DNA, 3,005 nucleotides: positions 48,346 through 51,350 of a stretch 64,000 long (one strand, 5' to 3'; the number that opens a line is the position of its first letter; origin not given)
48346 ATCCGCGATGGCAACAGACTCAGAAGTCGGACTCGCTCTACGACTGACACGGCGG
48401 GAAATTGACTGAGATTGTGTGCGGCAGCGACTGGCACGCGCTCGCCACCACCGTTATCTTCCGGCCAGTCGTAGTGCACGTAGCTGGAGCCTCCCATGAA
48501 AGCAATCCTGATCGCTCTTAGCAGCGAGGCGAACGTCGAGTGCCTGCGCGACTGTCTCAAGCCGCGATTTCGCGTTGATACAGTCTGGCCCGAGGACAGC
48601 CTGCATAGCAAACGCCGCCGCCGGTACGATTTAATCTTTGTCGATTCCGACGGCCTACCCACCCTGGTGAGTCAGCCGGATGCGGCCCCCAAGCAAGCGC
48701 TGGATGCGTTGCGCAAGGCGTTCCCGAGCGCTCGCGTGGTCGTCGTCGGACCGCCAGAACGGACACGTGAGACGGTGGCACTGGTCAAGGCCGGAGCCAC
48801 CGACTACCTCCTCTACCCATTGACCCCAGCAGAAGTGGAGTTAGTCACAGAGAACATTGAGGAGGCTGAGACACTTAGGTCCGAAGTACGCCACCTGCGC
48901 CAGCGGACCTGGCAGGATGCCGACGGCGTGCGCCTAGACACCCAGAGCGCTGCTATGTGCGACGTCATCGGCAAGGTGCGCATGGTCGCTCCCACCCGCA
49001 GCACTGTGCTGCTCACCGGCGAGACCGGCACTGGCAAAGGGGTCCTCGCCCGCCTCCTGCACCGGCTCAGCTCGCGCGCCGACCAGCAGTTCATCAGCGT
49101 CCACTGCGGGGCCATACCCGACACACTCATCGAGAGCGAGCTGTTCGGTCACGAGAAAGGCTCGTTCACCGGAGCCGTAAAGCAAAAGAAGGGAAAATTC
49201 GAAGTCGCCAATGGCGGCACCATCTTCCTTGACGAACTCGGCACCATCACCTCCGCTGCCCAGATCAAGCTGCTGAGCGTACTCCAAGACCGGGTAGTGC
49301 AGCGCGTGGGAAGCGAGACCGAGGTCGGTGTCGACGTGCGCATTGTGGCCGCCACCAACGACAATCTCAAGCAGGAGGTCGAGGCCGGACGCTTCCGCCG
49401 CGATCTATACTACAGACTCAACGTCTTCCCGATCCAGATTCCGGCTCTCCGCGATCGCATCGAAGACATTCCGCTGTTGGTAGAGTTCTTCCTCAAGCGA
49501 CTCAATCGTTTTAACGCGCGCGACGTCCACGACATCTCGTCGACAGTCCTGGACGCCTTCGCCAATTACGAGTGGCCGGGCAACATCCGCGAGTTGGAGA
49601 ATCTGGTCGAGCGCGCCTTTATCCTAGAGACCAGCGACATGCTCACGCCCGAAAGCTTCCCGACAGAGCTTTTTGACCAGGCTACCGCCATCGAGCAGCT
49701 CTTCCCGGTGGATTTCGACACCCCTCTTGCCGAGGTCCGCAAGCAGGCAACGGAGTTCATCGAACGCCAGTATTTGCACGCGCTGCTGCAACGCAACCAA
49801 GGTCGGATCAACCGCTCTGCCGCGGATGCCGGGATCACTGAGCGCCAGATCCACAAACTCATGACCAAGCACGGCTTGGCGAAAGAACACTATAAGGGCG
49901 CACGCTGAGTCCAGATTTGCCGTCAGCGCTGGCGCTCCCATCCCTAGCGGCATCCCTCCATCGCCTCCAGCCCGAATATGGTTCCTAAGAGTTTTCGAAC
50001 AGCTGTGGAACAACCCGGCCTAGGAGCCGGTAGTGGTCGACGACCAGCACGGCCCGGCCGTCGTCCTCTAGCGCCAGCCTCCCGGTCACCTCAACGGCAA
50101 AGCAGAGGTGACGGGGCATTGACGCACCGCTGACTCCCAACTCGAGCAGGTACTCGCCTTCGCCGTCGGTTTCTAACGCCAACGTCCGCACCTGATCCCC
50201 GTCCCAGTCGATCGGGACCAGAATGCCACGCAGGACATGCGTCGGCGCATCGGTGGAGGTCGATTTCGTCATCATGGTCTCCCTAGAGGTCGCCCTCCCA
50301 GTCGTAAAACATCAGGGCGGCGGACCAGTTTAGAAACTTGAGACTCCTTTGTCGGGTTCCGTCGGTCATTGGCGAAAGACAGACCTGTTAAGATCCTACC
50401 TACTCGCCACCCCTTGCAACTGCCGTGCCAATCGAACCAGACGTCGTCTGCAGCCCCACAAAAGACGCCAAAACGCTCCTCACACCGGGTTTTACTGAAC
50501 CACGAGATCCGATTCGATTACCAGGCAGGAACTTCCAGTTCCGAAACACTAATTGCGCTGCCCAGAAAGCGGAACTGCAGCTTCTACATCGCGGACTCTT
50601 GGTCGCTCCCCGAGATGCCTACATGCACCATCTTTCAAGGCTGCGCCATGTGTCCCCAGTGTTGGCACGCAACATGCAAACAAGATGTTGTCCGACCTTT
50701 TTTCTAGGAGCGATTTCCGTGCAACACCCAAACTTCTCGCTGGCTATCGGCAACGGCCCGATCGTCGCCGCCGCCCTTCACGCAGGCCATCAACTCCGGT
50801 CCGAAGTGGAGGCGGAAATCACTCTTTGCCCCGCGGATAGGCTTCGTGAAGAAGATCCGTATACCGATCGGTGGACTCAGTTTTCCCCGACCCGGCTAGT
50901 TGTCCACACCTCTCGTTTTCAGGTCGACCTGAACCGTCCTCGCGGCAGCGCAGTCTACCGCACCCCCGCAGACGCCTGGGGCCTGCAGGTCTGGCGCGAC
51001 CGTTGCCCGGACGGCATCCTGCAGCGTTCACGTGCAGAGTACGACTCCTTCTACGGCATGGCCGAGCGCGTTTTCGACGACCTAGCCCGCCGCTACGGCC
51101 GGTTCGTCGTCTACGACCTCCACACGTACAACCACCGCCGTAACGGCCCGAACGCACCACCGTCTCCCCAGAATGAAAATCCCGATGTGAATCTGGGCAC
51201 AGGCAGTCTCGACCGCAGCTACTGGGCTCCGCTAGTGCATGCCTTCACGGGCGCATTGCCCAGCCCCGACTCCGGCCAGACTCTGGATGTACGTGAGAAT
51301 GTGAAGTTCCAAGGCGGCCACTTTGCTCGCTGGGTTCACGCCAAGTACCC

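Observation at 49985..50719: Divergent pair of near-consensus sigma-54 promoters with a shared palindromic candidate enhancer, next to an atypical NtrC-like activator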

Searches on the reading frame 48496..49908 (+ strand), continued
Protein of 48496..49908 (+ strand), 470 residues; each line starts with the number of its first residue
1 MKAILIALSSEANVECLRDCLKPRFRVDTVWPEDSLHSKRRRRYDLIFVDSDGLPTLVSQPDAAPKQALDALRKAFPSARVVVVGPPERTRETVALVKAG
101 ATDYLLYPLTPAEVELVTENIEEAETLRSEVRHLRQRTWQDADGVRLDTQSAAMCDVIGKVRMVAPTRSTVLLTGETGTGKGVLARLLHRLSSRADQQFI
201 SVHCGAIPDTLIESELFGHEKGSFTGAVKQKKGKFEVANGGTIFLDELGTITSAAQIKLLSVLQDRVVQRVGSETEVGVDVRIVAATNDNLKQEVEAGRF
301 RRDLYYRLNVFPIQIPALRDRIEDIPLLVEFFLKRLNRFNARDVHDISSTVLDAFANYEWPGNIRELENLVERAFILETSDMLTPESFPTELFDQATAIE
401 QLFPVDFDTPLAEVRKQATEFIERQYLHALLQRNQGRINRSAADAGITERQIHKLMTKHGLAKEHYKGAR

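Call 29: find_encoding_contigs(protein=P0137, flank=6000, max_places=2)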
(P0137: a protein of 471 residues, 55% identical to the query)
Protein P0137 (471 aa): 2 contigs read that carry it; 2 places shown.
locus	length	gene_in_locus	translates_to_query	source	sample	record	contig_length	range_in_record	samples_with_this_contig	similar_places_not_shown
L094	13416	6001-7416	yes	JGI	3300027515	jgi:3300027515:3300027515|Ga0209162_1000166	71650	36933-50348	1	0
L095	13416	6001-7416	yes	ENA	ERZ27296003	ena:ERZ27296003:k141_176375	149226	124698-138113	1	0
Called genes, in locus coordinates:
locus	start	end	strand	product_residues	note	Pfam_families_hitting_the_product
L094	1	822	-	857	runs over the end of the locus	PF02836:Glyco_hydro_2_C, PF00535:Glycos_transf_2, PF10111:Glyco_tranf_2_2 (weak), PF13641:Glyco_tranf_2_3, PF13632:Glyco_trans_2_3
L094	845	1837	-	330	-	PF01073:3Beta_HSD, PF01370:Epimerase, PF02719:Polysacc_synt_2, PF04321:RmlD_sub_bind, PF16363:GDP_Man_Dehyd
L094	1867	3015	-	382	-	PF01073:3Beta_HSD (weak), PF01370:Epimerase, PF02719:Polysacc_synt_2 (faint), PF04321:RmlD_sub_bind (weak), PF07993:NAD_binding_4 (faint), PF16363:GDP_Man_Dehyd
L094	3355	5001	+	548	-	PF14134:DUF4301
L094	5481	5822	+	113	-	-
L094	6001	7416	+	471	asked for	PF00158:Sigma54_activat, PF14532:Sigma54_activ_2, PF00004:AAA (weak), PF07728:AAA_5, PF25601:AAA_lid_14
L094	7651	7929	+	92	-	-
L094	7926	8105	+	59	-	-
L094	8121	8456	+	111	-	-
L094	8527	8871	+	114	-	-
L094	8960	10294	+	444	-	PF04055:Radical_SAM, PF12544:LAM_C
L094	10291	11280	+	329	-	PF07478:Dala_Dala_lig_C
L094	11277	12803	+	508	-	PF07478:Dala_Dala_lig_C, PF00583:Acetyltransf_1, PF13673:Acetyltransf_10 (faint), PF13508:Acetyltransf_7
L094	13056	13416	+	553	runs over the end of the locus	PF03485:Arg_tRNA_synt_N, PF00750:tRNA-synt_1d, PF09334:tRNA-synt_1g (faint), PF05746:DALR_1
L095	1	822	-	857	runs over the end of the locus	PF02836:Glyco_hydro_2_C, PF00535:Glycos_transf_2, PF10111:Glyco_tranf_2_2 (weak), PF13641:Glyco_tranf_2_3, PF13632:Glyco_trans_2_3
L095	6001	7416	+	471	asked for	PF00158:Sigma54_activat, PF14532:Sigma54_activ_2, PF00004:AAA (weak), PF07728:AAA_5, PF25601:AAA_lid_14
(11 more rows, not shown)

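Call 79: find_encoding_contigs(protein=P0135, flank=7000, max_places=1)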
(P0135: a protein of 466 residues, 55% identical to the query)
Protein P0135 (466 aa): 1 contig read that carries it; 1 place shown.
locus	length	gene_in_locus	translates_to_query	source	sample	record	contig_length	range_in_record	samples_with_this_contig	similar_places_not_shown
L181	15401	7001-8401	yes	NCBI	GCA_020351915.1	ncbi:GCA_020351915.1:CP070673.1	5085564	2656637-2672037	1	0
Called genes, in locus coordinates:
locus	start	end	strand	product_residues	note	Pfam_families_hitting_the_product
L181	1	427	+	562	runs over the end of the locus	PF00069:Pkinase, PF13365:Trypsin_2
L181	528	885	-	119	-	PF05552:MS_channel_1st_1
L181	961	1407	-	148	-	PF00011:HSP20, PF17886:ArsA_HSP20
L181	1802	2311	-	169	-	-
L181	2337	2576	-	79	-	-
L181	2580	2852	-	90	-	-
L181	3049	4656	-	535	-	PF00118:Cpn60_TCP1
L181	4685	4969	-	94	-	PF00166:Cpn10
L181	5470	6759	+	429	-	PF13439:Glyco_transf_4 (faint), PF20706:GT4-conflict (weak), PF00534:Glycos_transf_1, PF13692:Glyco_trans_1_4 (weak)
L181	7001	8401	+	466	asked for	PF00072:Response_reg, PF00158:Sigma54_activat, PF14532:Sigma54_activ_2, PF00004:AAA (weak), PF07728:AAA_5, PF25601:AAA_lid_14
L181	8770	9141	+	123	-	-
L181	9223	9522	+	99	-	-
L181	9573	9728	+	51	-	-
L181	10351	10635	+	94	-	-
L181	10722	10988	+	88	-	PF13451:zf_Tbcl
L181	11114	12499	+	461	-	PF07690:MFS_1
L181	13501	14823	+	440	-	PF04055:Radical_SAM, PF12544:LAM_C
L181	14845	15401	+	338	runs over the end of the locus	PF07478:Dala_Dala_lig_C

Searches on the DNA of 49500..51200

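Call 8: search_rna_families(source=window, start=49500, end=51200, threshold=evalue, max_evalue=1)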
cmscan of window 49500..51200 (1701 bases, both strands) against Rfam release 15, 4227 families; matches with E-value up to 1: 0.
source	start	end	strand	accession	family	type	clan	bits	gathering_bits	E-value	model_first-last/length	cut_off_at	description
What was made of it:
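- Tried and rejected: An Rfam scan of 49500-51200 at E<=1 found nothing (call 8).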
